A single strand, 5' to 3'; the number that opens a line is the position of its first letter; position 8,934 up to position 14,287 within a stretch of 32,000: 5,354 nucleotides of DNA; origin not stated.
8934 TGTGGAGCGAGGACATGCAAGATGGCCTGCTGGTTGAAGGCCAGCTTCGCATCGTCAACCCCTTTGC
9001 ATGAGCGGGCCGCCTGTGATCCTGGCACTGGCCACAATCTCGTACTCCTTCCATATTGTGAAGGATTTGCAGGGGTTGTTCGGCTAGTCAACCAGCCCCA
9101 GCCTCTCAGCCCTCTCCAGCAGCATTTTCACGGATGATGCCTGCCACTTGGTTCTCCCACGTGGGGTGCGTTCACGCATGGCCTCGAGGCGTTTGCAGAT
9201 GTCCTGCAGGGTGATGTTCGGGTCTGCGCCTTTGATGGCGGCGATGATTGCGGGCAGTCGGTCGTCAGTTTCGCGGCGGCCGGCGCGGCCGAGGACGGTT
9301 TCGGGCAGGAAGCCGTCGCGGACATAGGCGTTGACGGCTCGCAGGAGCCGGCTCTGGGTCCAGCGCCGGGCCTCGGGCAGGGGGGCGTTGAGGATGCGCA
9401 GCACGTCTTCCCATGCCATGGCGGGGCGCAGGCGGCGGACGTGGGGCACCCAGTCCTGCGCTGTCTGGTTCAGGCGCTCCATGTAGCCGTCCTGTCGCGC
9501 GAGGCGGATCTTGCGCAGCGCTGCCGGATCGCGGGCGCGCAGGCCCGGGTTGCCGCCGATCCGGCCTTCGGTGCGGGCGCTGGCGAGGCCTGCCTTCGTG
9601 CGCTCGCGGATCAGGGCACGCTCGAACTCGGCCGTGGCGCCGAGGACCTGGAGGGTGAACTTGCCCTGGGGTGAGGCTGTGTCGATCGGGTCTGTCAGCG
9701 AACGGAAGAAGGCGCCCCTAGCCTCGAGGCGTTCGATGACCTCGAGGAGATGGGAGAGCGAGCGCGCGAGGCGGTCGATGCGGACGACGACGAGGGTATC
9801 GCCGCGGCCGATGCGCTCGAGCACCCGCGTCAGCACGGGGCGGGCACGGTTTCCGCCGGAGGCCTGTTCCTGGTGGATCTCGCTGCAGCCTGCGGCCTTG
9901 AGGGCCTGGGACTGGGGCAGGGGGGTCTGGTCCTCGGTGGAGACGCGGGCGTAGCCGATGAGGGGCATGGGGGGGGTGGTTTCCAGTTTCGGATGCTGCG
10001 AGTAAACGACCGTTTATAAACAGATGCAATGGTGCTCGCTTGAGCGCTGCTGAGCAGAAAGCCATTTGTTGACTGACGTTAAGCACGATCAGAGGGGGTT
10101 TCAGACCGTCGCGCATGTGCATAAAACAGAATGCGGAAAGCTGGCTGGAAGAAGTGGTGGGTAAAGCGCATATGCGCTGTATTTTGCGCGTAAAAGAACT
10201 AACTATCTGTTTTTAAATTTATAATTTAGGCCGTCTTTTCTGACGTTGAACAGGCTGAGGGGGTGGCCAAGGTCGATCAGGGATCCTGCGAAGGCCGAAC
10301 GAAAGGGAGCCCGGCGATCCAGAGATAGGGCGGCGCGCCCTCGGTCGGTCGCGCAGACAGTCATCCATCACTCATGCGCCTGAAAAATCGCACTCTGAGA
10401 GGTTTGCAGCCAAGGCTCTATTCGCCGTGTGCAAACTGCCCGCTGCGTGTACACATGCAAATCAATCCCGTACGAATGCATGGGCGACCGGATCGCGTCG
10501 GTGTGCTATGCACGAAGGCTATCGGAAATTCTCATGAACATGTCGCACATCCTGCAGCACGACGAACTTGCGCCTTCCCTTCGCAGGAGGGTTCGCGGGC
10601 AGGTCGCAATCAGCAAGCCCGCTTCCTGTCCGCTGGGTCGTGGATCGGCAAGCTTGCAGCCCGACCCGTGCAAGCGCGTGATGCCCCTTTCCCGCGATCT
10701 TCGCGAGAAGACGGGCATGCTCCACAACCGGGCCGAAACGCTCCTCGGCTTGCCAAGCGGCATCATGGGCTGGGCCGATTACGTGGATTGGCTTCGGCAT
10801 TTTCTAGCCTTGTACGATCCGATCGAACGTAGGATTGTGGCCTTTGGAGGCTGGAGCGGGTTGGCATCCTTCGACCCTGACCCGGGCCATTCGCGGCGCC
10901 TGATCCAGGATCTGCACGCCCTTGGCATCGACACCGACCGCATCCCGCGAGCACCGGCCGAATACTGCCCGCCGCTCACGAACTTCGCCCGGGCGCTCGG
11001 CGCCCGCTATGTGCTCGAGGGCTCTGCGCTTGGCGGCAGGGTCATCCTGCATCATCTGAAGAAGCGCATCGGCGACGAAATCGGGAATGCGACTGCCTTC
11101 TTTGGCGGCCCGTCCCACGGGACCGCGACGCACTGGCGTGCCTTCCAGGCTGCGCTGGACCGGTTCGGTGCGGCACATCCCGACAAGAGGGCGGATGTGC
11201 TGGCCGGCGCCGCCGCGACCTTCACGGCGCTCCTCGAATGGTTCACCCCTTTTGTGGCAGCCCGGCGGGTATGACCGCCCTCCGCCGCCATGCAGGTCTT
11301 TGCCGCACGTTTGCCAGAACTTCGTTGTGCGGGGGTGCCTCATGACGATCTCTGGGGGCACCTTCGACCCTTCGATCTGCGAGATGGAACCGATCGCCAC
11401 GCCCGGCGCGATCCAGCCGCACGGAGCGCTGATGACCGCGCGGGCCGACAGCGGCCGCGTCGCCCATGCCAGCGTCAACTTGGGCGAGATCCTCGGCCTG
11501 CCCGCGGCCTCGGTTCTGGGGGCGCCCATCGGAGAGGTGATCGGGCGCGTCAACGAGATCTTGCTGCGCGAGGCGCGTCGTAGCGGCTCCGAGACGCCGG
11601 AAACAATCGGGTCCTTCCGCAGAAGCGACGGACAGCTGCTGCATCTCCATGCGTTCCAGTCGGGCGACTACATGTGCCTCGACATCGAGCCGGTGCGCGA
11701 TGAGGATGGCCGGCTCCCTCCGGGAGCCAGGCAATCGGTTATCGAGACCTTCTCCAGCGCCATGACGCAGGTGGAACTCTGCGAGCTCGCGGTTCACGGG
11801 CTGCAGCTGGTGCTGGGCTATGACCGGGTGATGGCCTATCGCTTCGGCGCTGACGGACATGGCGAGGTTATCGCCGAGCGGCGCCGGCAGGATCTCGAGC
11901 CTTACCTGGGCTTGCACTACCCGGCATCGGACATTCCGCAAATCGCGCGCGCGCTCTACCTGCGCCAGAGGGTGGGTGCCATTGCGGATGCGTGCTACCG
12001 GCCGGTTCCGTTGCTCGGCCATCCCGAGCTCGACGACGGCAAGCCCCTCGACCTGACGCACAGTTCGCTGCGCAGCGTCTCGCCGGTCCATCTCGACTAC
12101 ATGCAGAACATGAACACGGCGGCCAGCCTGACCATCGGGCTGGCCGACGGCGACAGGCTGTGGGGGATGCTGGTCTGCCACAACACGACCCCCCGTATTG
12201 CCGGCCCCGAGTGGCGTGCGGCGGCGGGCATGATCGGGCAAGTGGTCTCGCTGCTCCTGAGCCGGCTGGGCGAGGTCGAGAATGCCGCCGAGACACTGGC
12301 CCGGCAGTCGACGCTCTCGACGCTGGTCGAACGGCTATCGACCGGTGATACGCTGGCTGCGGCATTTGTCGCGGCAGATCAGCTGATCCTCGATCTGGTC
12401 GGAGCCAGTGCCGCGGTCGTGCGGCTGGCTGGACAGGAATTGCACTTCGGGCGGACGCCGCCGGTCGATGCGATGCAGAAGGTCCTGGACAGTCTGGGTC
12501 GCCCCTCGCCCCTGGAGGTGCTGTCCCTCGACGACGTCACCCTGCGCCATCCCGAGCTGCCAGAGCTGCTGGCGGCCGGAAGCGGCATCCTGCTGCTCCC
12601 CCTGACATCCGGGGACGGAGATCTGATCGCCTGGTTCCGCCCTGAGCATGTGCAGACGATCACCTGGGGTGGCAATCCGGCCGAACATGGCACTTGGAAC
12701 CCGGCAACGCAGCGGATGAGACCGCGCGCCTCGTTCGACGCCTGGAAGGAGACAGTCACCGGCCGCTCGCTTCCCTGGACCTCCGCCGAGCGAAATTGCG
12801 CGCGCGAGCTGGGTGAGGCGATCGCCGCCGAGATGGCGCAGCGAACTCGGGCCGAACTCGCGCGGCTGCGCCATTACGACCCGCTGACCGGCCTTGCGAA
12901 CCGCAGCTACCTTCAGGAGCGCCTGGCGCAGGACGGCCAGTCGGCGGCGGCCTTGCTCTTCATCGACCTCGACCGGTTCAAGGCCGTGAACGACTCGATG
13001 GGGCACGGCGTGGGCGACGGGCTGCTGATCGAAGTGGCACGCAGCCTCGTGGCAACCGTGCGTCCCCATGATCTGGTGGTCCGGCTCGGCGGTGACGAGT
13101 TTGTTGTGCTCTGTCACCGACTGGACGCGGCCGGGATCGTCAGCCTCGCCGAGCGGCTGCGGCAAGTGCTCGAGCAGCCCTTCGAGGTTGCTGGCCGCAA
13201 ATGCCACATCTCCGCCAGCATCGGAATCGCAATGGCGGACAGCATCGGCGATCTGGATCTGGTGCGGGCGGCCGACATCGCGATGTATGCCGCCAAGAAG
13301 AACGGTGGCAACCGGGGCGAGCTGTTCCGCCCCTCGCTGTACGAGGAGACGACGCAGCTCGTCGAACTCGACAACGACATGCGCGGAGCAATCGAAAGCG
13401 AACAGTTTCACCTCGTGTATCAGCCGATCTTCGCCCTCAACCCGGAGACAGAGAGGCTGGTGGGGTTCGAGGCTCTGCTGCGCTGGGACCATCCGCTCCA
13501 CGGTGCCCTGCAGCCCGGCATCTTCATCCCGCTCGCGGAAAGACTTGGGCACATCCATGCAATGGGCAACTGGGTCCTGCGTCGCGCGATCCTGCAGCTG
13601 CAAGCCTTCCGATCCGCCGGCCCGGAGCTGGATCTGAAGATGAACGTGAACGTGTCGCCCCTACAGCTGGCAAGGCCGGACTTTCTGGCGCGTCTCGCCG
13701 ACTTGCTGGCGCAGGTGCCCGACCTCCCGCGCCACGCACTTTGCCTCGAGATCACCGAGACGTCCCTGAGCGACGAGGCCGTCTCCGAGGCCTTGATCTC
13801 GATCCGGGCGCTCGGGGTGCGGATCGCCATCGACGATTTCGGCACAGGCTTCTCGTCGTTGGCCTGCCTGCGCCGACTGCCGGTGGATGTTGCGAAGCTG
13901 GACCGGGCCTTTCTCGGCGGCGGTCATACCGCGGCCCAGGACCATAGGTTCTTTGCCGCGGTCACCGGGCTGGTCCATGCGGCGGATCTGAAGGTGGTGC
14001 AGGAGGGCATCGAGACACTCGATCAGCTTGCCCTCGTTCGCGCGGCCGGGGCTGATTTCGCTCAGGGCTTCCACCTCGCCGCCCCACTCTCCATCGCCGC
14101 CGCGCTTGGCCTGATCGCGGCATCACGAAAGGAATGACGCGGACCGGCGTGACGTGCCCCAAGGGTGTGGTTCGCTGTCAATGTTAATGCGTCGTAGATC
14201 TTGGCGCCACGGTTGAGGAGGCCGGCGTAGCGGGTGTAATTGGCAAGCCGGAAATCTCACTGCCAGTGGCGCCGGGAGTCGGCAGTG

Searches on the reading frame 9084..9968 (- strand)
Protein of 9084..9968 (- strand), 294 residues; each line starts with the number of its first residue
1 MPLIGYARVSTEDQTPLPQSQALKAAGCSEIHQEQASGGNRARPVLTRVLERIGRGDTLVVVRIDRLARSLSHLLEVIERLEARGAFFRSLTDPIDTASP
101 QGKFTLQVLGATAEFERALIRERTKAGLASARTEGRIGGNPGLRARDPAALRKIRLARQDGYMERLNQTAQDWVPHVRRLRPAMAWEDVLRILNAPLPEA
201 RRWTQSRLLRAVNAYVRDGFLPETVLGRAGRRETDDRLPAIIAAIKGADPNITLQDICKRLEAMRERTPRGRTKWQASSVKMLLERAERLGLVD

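Call 3: search_protein_families(library=pfam, proteins=[window:9084-9968:-], max_evalue=0.1)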
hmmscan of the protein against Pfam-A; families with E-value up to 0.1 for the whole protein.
window:9084-9968:- (294 aa): 1 family
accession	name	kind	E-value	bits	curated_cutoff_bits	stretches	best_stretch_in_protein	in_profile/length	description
PF00239.26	Resolvase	-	1.6e-40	139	23.3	1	4-136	2-144/145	Resolvase, N terminal domain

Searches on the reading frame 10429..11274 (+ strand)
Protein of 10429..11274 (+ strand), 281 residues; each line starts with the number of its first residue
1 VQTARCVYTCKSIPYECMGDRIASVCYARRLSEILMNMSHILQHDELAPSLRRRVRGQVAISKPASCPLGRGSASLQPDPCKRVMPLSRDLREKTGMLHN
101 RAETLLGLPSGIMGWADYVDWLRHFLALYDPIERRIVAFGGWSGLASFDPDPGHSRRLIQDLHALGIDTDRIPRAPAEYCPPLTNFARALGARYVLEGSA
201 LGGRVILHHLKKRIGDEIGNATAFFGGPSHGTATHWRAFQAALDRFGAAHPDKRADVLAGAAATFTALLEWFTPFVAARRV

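Call 3: search_protein_families(library=pfam, proteins=[window:10429-11274:+], max_evalue=0.1)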
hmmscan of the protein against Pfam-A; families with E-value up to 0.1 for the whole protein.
window:10429-11274:+ (281 aa): 2 families
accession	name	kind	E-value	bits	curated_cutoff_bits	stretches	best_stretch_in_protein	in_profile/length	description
PF01126.25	Heme_oxygenase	-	2e-10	41.3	23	1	86-272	2-202/204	Heme oxygenase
PF14518.11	Haem_oxygenas_2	-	0.012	15.8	28.9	1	149-266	45-174/177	Iron-containing redox enzyme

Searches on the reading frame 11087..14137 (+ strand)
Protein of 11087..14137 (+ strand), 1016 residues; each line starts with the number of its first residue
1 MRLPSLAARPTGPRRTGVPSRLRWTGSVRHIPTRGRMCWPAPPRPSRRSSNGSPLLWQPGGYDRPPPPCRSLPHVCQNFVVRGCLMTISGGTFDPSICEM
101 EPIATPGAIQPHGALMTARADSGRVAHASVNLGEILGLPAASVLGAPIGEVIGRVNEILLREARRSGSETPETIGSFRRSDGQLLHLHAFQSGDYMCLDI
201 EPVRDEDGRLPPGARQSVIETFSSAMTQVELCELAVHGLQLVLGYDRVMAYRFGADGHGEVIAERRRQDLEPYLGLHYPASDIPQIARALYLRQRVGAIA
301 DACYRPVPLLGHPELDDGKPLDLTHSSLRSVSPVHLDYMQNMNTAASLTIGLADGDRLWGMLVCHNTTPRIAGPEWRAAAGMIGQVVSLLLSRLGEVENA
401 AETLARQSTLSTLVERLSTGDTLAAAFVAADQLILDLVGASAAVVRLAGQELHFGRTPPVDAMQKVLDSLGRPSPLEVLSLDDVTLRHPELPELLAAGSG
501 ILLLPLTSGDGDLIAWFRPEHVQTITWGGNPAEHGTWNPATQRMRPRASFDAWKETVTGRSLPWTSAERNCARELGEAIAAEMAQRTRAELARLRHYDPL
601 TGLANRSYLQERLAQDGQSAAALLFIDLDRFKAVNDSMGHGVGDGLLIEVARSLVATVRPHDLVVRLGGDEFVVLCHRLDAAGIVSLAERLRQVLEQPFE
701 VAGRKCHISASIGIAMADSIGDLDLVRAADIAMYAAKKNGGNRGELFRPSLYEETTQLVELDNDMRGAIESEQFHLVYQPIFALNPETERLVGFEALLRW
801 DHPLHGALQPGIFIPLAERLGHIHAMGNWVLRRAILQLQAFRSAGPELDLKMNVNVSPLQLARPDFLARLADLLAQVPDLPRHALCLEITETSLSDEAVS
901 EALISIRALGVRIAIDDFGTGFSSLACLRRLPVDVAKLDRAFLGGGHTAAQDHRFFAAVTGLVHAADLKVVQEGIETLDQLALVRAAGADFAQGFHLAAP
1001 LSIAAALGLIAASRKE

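Call 3: search_protein_families(library=pfam, proteins=[window:11087-14137:+], max_evalue=0.1)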
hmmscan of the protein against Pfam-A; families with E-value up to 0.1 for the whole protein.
window:11087-14137:+ (1016 aa): 6 families
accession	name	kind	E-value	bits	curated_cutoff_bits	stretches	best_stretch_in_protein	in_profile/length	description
PF00563.25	EAL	-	9.1e-63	212.2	31.3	1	763-1000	2-236/236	EAL domain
PF00360.26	PHY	-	1.4e-52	178.2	27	1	407-587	2-182/183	Phytochrome region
PF00990.26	GGDEF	-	1.7e-40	138.8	23.8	1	596-743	2-161/161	Diguanylate cyclase, GGDEF domain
PF08446.17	PAS_2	-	1.6e-23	83.9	21.4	1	98-203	1-107/107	PAS fold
PF01590.32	GAF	-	1e-10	42.7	22.4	1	230-376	4-114/133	GAF domain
PF22335.1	Cas10-Cmr2_palm2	-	0.046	14.3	27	0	660-740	50-127/133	Cas10/Cmr2, second palm domain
